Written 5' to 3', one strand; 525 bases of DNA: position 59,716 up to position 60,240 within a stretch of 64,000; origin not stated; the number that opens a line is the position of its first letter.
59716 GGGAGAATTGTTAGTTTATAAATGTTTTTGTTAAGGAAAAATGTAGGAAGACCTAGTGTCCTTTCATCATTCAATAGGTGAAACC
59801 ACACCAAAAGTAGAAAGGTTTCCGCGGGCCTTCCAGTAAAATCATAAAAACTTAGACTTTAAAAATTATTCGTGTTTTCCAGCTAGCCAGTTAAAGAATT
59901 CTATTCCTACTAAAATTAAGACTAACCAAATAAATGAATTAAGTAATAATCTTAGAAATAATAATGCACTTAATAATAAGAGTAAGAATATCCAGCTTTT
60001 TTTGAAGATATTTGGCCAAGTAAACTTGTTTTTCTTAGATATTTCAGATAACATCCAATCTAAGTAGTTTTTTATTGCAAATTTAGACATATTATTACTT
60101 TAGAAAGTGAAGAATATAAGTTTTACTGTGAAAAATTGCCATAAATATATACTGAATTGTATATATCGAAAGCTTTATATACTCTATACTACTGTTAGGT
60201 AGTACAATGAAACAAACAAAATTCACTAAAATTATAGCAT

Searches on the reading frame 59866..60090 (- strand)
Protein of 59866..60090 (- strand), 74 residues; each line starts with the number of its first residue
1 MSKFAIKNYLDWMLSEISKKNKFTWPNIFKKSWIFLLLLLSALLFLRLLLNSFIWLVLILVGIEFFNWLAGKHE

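Call 3: search_protein_families(library=pfam, proteins=[window:59866-60090:-], max_evalue=1)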
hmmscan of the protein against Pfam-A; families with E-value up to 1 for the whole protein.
window:59866-60090:- (74 aa): 0 families

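Call 30: search_protein_families(library=ncbifam, proteins=[window:59866-60090:-], max_evalue=0.1)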
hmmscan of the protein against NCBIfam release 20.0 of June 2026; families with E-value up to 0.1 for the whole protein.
window:59866-60090:- (74 aa): 0 families
